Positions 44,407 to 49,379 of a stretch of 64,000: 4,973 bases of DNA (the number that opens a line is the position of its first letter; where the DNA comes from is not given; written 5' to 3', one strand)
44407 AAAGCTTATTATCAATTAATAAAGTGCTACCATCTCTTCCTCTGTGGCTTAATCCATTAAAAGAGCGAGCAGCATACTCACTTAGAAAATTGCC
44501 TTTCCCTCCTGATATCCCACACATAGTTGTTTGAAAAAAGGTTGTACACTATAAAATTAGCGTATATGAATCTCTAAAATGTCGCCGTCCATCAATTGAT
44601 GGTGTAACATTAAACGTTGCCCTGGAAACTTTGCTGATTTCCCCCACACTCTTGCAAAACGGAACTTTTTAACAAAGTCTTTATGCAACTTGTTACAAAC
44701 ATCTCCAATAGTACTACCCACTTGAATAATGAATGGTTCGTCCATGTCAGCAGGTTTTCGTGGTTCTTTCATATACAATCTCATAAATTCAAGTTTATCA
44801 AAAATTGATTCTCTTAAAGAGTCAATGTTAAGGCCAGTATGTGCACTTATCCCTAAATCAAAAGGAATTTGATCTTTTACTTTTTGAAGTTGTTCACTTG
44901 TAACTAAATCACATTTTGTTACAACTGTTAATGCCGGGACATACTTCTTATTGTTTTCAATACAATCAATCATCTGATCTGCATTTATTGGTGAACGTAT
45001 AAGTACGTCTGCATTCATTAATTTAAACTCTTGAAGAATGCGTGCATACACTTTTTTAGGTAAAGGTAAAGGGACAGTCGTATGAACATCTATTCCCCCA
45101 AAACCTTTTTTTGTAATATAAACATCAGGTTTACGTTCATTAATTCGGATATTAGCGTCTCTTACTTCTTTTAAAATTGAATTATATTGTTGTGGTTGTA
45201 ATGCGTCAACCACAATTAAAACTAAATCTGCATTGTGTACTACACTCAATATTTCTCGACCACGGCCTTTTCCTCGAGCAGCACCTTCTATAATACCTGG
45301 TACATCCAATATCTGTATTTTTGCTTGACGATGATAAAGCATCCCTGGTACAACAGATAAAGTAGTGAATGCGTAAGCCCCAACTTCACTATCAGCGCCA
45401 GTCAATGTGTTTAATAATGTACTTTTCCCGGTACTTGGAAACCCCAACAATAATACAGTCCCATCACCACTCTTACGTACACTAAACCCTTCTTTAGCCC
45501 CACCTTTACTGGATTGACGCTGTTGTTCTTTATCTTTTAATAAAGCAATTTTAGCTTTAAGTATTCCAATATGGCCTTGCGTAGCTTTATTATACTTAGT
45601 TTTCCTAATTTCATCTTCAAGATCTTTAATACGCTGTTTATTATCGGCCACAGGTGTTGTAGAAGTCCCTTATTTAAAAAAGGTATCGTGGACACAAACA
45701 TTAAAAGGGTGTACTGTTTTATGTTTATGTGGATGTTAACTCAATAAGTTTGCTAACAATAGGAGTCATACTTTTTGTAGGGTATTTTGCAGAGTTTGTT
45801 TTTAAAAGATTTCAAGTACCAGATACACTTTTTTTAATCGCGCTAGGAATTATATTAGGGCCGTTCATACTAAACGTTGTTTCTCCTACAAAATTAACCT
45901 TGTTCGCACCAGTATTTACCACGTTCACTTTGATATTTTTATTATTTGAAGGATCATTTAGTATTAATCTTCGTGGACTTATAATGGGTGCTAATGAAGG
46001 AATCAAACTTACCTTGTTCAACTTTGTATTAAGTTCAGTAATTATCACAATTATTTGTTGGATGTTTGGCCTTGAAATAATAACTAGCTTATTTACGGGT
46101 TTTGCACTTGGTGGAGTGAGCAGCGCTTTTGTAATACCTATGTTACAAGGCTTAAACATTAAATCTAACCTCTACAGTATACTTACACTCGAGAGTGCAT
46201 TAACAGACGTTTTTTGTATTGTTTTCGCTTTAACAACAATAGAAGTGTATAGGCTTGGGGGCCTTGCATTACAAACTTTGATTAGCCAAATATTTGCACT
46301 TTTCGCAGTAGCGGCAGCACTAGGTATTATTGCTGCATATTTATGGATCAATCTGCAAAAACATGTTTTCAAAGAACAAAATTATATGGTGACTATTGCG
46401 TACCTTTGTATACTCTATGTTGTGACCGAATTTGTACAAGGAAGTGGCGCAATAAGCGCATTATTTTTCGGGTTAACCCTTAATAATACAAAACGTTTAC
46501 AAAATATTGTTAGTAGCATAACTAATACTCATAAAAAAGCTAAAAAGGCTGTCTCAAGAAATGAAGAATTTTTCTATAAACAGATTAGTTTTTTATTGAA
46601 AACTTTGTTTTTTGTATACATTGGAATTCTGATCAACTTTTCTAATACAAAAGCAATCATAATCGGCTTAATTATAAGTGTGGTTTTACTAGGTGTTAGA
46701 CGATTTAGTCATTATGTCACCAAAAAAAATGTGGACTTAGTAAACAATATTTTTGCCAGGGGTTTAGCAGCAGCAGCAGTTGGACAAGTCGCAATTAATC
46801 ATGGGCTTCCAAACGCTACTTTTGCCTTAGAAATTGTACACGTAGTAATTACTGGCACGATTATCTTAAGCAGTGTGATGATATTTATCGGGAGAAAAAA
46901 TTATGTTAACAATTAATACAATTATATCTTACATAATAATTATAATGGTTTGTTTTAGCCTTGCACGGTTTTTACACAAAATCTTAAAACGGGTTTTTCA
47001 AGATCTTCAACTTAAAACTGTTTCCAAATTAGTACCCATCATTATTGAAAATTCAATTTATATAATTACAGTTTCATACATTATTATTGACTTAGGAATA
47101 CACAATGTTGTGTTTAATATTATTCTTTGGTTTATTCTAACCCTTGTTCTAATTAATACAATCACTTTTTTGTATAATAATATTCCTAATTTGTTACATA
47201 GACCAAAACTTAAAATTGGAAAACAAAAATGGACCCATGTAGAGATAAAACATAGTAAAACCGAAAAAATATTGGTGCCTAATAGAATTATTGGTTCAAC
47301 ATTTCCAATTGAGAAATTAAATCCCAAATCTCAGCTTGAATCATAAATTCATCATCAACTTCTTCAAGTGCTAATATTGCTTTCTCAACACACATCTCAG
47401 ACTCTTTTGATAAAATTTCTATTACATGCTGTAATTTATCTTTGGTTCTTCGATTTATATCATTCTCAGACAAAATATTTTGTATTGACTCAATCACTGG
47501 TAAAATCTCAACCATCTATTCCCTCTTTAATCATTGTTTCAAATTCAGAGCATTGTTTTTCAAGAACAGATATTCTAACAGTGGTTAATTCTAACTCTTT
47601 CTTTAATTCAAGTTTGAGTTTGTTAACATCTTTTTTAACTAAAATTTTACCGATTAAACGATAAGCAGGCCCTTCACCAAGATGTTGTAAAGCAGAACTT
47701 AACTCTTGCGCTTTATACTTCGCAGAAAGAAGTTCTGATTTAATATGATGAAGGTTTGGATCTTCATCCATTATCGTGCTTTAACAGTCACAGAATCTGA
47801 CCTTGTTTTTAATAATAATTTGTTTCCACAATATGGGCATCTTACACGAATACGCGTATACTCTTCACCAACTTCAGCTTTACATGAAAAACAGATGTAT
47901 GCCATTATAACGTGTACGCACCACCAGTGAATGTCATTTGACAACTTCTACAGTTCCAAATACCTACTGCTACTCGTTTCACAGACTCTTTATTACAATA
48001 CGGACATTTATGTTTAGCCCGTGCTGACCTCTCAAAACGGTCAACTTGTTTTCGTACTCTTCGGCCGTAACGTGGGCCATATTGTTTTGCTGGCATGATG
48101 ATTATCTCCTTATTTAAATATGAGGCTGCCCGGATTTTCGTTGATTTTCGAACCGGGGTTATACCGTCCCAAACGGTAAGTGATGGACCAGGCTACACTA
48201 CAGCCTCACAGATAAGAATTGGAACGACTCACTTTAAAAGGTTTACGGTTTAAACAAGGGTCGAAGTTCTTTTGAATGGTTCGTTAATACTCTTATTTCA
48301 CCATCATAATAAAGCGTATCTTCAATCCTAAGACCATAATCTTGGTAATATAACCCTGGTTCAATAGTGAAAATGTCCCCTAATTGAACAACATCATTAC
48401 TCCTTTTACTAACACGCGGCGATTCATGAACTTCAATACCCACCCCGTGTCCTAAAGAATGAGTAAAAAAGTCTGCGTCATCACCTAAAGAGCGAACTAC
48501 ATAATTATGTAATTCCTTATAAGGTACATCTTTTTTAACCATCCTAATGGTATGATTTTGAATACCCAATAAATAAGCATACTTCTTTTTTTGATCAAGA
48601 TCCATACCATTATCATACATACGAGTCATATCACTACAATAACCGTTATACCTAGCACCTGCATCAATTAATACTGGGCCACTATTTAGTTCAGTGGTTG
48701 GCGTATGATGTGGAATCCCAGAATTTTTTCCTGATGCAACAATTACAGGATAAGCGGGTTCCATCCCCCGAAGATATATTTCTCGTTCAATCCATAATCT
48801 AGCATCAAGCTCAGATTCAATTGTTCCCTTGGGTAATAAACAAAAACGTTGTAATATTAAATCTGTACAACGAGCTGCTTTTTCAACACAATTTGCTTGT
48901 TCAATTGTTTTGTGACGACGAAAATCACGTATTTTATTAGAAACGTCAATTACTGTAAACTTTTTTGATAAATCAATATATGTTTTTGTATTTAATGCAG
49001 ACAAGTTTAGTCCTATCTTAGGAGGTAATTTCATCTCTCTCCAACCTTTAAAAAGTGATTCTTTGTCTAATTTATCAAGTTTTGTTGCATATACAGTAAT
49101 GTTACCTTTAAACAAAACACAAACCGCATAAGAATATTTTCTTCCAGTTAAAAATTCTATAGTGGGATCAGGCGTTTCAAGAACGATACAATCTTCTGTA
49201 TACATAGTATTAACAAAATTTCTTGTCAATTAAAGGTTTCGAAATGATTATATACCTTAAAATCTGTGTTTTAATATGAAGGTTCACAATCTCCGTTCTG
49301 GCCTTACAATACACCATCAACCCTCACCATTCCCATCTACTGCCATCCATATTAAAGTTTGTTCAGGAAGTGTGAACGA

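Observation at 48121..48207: tRNA-Pro(UGG) with a 12-nt insertion in the T-loop (non-canonical intron position)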

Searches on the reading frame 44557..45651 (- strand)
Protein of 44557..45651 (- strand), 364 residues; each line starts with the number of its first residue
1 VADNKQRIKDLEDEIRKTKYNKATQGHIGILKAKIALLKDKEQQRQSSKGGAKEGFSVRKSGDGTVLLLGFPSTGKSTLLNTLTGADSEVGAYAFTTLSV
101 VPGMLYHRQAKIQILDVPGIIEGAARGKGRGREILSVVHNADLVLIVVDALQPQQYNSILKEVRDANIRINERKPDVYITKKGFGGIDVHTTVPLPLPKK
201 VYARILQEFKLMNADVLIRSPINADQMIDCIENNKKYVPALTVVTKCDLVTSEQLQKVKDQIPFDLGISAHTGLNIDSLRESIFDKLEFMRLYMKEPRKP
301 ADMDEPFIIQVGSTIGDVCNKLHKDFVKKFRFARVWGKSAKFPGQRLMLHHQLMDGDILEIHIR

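Call 10: search_protein_families(library=pfam, proteins=[window:44557-45651:-])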
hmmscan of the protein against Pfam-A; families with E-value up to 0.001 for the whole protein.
window:44557-45651:- (364 aa): 5 families
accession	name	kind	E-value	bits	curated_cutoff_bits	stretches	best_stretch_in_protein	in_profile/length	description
PF16897.10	MMR_HSR1_Xtn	-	2.2e-27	95.5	35.2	1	185-288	2-105/106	C-terminal region of MMR_HSR1 domain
PF01926.29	MMR_HSR1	-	4.5e-23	82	21.9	1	66-177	2-109/113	50S ribosome-binding GTPase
PF02824.27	TGS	-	1.3e-13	51.1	22.2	1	309-362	13-59/60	TGS domain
PF02421.24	FeoB_N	-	5.7e-13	49.1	27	1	65-161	2-99/156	Ferrous iron transport protein B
PF00350.29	Dynamin_N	-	5.8e-07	30.1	27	0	109-160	100-148/168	Dynamin family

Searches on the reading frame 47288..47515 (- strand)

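Call 10: search_protein_families(library=pfam, proteins=[window:47288-47515:-])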
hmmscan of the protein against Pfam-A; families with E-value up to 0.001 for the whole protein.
window:47288-47515:- (75 aa): 1 family
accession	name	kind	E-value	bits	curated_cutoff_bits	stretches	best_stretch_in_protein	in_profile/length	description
PF03685.18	UPF0147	-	0.00085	19.8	23.6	0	7-72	8-80/81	Uncharacterised protein family (UPF0147)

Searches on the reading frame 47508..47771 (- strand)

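Call 10: search_protein_families(library=pfam, proteins=[window:47508-47771:-])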
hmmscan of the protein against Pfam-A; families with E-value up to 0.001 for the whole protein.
window:47508-47771:- (87 aa): 1 family
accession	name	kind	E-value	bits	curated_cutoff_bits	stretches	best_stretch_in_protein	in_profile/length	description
PF01920.25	Prefoldin_2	-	7.3e-09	36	27.6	1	18-83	25-94/106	Prefoldin subunit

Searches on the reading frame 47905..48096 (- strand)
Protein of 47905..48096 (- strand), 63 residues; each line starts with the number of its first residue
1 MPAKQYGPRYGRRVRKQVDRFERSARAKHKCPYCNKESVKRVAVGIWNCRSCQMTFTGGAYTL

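Call 10: search_protein_families(library=pfam, proteins=[window:47905-48096:-])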
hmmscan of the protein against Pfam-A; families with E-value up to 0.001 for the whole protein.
window:47905-48096:- (63 aa): 1 family
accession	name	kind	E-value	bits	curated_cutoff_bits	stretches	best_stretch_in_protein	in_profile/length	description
PF01780.25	Ribosomal_L37ae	-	5.1e-26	91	21.9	1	3-62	8-67/85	Ribosomal L37ae protein family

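Call 11: find_encoding_contigs(protein=window:47905-48096:-, flank=3000, max_places=6)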
Protein window:47905-48096:- (63 aa): 15 contigs read that carry it; 6 places shown.
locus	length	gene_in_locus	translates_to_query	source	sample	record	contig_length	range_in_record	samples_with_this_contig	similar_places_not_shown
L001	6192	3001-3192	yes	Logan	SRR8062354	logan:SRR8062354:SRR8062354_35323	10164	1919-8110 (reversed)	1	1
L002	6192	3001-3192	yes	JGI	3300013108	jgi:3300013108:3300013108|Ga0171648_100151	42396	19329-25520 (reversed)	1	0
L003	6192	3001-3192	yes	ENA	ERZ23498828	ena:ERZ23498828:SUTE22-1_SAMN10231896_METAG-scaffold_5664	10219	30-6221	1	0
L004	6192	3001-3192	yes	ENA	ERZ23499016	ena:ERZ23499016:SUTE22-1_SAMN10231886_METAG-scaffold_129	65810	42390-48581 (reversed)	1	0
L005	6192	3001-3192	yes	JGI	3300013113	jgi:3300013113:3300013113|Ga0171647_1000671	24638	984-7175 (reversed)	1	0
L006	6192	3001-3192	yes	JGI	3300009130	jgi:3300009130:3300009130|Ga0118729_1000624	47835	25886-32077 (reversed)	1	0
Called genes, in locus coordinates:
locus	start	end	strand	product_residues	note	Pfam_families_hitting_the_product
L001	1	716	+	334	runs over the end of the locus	PF00579:tRNA-synt_1b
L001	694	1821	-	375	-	PF00675:Peptidase_M16, PF05193:Peptidase_M16_C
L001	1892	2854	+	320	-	PF00557:Peptidase_M24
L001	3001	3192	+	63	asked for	PF01780:Ribosomal_L37ae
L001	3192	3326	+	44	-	-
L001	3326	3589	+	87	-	PF01920:Prefoldin_2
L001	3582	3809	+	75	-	-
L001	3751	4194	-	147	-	-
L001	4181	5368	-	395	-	PF00999:Na_H_Exchanger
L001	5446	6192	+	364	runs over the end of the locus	PF00350:Dynamin_N (faint), PF01926:MMR_HSR1, PF02421:FeoB_N, PF16897:MMR_HSR1_Xtn, PF02824:TGS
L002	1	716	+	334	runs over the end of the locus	PF00579:tRNA-synt_1b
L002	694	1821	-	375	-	PF00675:Peptidase_M16, PF05193:Peptidase_M16_C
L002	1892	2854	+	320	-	PF00557:Peptidase_M24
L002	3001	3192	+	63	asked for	PF01780:Ribosomal_L37ae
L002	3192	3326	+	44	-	-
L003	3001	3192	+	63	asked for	PF01780:Ribosomal_L37ae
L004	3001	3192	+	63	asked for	PF01780:Ribosomal_L37ae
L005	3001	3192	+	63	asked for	PF01780:Ribosomal_L37ae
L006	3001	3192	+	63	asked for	PF01780:Ribosomal_L37ae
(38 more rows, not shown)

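Call 14: find_homologous_proteins(query=L001:1892-2854:+, max_evalue=1e-20)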
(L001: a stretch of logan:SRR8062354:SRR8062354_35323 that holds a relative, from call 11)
Query L001:1892-2854:+ (320 aa): 3554 proteins with E <= 1e-20 among 6452 candidates; the best 120 are listed.
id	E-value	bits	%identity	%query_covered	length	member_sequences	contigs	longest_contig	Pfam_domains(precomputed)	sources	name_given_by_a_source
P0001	1.2e-217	740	100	100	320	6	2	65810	PF00557.30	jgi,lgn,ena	-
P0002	1.8e-141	489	64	100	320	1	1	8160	PF00557.30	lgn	-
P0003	2.3e-141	489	63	100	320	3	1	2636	PF00557.30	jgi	-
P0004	1.9e-58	216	39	96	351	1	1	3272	PF01321.25,PF00557.30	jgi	-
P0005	1.6e-57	213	39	98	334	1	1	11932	PF01321.25,PF00557.30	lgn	-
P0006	1.3e-55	207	39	95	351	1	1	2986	PF01321.25,PF00557.30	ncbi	-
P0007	6.4e-55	205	38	97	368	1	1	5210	PF01321.25,PF00557.30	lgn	-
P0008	1.6e-54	203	38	95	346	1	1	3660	PF01321.25,PF00557.30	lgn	-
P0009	1.5e-53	200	39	95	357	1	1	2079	PF01321.25,PF00557.30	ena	-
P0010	3.2e-53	199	39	97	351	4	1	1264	PF01321.25,PF00557.30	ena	-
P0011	6.6e-53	198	38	97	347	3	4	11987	PF01321.25,PF00557.30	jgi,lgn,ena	-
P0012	6.7e-53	198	39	97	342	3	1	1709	PF01321.25,PF00557.30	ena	-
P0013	1.2e-52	197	38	97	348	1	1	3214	PF01321.25,PF00557.30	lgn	-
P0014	1.4e-52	197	37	97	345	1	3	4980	PF01321.25,PF00557.30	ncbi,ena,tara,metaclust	tara:strand:- start:650 stop:1687 length:1038 start_codon:yes stop_codon:yes gene_type:complete|meta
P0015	5.1e-52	195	38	98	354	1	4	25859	PF01321.25,PF00557.30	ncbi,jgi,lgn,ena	-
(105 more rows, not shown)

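Call 15: find_encoding_contigs(protein=P0002, flank=4000, max_places=3)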
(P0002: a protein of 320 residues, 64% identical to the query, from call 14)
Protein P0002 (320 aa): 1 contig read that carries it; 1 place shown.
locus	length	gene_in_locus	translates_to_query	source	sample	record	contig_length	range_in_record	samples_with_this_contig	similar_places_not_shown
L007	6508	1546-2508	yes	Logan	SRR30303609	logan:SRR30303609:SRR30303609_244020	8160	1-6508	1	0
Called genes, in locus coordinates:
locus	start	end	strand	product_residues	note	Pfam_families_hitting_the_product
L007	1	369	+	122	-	?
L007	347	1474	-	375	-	PF00675:Peptidase_M16, PF05193:Peptidase_M16_C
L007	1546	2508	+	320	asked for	PF00557:Peptidase_M24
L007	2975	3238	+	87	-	PF01920:Prefoldin_2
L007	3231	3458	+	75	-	-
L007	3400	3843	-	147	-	-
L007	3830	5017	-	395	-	PF00999:Na_H_Exchanger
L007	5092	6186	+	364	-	PF00350:Dynamin_N (faint), PF01926:MMR_HSR1, PF02421:FeoB_N, PF16897:MMR_HSR1_Xtn, PF02824:TGS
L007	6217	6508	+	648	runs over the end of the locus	?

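Call 16: find_encoding_contigs(protein=P0003, flank=4000, max_places=3)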
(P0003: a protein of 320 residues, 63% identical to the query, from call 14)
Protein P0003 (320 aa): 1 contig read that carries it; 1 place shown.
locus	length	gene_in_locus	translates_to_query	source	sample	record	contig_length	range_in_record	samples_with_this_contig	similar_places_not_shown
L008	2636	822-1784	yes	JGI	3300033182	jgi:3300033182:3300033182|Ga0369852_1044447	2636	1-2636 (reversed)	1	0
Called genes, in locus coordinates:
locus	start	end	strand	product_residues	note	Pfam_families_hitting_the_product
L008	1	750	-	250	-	?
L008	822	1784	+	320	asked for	PF00557:Peptidase_M24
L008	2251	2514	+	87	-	PF01920:Prefoldin_2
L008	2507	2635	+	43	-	?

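Call 40: find_related_loci(query=window:47905-48096:-, collection=metagenome_contigs, flank=1500)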
Query window:47905-48096:- (63 aa) in metagenome_contigs; peptide patterns used: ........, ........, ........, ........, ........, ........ (x = any residue, [..] = any of these).
457 stretches matched a pattern; 20 encode a relative of the query (tblastn E <= 1e-3); 20 distinct loci.
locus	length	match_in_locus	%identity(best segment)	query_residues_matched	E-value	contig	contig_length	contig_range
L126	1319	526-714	60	1-63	5e-24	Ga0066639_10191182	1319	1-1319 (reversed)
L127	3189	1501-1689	54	1-63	4e-23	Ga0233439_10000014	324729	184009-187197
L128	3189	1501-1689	54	1-63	4e-23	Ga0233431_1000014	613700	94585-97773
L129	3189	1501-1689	54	1-63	5e-23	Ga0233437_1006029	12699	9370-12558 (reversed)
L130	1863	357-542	55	2-63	1e-22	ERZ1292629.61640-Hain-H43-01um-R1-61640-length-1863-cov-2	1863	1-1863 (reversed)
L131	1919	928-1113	55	2-63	1e-22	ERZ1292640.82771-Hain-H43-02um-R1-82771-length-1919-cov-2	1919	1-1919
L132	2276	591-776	53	2-63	3e-22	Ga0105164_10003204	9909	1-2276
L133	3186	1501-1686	56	2-63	4e-22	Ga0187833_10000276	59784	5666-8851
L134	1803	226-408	56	3-63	5e-22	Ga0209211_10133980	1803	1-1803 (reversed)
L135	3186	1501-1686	53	2-63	1e-21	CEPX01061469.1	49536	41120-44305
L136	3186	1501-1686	53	2-63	1e-21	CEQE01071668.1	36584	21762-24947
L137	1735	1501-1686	53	2-63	3e-21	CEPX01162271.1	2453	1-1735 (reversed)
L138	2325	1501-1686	50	2-63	5e-21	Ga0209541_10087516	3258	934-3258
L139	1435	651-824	57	5-62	2e-20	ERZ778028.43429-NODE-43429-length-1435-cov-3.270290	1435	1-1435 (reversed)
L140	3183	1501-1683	52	3-63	2e-20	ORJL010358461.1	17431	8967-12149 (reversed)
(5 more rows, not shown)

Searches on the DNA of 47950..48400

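Call 4: search_rna_families(source=window, start=47950, end=48400, threshold=evalue, max_evalue=10, show_alignments=3)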
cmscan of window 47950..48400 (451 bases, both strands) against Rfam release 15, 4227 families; matches with E-value up to 10: 3.
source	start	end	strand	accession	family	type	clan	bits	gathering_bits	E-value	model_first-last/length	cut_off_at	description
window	48094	48132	-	RF03084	DUF2815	Gene; sRNA;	-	19.3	41.2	0.46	1-62/62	no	DUF2815 RNA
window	47985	48030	-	RF01077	TLS-PK2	Cis-reg;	-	18.9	42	0.47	1-66/66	no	Pseudoknot of tRNA-like structure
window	48186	48236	-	RF01312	sR9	Gene; snRNA; snoRNA; CD-box;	-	17.6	36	0.63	1-55/55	no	Small nucleolar RNA sR9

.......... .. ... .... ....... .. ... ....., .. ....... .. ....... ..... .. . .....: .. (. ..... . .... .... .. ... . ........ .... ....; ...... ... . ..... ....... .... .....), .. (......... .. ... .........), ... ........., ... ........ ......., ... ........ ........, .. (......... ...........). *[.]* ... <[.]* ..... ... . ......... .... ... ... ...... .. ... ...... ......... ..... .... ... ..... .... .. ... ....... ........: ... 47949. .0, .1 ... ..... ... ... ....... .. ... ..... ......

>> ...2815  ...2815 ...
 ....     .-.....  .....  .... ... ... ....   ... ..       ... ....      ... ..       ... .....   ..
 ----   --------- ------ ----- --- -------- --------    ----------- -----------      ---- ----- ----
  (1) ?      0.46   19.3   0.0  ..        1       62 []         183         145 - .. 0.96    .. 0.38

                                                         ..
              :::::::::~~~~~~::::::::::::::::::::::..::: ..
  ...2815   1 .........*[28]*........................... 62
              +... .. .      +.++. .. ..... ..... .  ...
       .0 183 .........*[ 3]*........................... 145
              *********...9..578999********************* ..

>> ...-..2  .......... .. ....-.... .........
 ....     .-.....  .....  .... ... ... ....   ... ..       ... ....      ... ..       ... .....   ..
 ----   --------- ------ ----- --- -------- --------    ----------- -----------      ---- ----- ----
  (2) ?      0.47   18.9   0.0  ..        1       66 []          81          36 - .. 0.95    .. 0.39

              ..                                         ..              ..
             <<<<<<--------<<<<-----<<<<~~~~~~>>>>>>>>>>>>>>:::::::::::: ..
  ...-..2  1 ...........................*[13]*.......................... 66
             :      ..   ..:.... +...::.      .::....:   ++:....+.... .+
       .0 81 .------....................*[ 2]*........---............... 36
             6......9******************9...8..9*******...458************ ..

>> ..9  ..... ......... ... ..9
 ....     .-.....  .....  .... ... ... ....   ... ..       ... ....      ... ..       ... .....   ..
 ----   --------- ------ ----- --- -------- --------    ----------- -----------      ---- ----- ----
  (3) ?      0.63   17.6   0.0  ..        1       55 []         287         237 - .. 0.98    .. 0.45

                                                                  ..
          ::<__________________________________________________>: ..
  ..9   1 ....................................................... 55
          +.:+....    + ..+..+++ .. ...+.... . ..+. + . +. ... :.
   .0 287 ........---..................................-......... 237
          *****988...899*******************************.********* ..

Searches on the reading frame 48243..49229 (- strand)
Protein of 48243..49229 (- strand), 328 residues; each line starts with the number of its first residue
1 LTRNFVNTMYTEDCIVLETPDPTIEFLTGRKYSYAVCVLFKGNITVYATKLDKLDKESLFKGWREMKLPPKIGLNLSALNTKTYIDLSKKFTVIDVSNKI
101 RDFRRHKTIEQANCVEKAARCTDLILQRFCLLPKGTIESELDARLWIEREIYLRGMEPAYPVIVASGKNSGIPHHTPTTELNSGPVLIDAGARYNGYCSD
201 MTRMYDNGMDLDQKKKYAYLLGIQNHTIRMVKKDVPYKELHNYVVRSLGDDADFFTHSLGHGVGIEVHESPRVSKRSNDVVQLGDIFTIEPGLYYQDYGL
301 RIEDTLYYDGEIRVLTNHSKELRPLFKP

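Call 9: find_encoding_contigs(protein=window:48243-49229:-, flank=3000, max_places=6)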
Protein window:48243-49229:- (328 aa): no gene with exactly this product is on record in the collection.

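Call 10: search_protein_families(library=pfam, proteins=[window:48243-49229:-])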
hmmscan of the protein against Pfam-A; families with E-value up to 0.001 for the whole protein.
window:48243-49229:- (328 aa): 1 family
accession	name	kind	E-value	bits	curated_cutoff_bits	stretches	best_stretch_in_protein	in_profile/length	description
PF00557.29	Peptidase_M24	-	3.4e-47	161.4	23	1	114-307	2-205/208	Metallopeptidase family M24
